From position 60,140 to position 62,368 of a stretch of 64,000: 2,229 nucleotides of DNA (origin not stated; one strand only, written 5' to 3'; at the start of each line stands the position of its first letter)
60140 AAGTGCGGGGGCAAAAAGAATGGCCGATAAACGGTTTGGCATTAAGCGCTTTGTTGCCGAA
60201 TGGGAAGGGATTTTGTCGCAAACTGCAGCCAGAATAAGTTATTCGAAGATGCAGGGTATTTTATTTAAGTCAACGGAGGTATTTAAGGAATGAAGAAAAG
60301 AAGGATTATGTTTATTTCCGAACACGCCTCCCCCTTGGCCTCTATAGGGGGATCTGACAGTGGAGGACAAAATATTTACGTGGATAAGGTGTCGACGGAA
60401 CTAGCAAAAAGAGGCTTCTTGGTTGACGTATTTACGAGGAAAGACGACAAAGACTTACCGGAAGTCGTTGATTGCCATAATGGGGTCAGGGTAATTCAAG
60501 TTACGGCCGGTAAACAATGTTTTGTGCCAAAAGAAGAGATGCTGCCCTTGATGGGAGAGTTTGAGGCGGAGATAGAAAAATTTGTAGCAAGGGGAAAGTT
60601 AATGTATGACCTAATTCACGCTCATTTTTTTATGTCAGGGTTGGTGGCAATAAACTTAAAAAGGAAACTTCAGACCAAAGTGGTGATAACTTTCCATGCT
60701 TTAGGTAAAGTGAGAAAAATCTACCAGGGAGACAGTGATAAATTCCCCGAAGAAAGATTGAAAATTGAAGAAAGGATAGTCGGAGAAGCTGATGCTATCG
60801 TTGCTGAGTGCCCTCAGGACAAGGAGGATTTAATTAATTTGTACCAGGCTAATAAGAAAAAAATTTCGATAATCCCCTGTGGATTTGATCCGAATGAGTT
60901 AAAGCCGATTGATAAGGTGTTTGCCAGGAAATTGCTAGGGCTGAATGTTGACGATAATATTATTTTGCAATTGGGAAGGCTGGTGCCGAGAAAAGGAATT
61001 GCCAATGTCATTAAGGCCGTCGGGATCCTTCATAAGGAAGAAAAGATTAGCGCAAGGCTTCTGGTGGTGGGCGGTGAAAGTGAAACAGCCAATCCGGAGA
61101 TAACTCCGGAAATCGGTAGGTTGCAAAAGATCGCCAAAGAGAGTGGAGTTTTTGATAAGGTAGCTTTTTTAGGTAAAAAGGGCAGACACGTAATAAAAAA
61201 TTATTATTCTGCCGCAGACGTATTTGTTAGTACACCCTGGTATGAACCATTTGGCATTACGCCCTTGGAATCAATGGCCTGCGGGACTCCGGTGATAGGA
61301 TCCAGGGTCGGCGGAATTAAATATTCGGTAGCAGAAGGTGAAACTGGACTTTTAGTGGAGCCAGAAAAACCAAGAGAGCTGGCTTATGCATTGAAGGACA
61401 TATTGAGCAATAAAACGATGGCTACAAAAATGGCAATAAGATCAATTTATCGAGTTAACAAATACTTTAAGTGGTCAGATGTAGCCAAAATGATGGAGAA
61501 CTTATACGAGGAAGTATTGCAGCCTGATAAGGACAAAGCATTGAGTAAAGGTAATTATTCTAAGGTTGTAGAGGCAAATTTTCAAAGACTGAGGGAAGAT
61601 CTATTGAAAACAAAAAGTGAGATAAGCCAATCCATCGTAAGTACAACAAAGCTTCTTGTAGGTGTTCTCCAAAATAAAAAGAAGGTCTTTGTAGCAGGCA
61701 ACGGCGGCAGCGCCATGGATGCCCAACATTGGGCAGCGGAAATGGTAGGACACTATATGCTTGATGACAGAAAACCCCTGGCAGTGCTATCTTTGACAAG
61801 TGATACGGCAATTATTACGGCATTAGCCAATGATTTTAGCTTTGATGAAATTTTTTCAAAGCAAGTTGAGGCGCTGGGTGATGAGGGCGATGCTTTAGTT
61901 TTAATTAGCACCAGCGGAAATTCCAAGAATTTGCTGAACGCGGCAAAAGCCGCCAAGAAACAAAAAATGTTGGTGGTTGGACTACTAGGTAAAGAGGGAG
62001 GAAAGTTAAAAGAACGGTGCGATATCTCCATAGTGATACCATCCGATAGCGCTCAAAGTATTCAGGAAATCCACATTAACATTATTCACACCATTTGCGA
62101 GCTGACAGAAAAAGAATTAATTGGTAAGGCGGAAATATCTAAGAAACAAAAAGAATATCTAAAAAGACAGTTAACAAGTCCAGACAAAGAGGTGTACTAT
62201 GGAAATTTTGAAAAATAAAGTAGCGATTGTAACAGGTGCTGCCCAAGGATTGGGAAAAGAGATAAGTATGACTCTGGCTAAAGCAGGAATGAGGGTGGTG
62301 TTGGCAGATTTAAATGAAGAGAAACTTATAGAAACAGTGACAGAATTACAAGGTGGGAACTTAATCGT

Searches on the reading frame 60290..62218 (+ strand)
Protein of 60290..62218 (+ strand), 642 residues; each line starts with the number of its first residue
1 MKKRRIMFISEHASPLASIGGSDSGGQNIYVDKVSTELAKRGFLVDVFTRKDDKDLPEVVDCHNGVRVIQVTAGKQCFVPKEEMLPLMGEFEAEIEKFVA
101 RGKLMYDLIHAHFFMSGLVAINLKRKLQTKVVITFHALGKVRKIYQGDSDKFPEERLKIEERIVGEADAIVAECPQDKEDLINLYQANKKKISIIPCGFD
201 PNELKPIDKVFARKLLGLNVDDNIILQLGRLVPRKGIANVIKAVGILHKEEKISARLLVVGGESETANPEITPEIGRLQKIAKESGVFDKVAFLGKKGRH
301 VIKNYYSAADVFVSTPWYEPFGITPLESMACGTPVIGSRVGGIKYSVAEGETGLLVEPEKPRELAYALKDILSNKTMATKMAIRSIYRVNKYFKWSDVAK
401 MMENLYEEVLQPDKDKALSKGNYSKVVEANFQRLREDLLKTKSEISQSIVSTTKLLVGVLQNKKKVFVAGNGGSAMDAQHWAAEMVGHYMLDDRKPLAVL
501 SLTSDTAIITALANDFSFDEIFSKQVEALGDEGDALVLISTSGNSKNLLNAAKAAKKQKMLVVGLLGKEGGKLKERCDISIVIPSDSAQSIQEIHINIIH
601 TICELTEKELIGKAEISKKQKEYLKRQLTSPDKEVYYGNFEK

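Call 23: search_protein_families(library=pfam, proteins=[window:60290-62218:+], max_evalue=0.00001)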
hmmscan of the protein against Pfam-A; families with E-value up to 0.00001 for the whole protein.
window:60290-62218:+ (642 aa): 8 families
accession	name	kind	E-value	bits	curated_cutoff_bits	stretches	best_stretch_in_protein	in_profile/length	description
PF00534.26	Glycos_transf_1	-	3.2e-39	134.7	26.4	1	213-382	6-166/172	Glycosyl transferases group 1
PF13692.12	Glyco_trans_1_4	-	8.1e-30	104.4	27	1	223-374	2-142/142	Glycosyl transferases group 1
PF13439.12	Glyco_transf_4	-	8.4e-26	91.4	28.5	1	25-202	2-169/170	Glycosyltransferase Family 4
PF13580.11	SIS_2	-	9e-22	78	27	1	435-567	7-138/138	SIS domain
PF13579.12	Glyco_trans_4_4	-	1.7e-18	67.9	29.7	1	25-198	1-158/158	Glycosyl transferase 4-like domain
PF20706.3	GT4-conflict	-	2.1e-15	57.1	26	1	22-350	9-323/385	Family 4 Glycosyltransferase in conflict systems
PF01380.27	SIS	-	6.1e-08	33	25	1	513-589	34-110/131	SIS domain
PF13477.12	Glyco_trans_4_2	-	9.9e-06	26.2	23.4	0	27-139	9-110/139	Glycosyl transferase 4-like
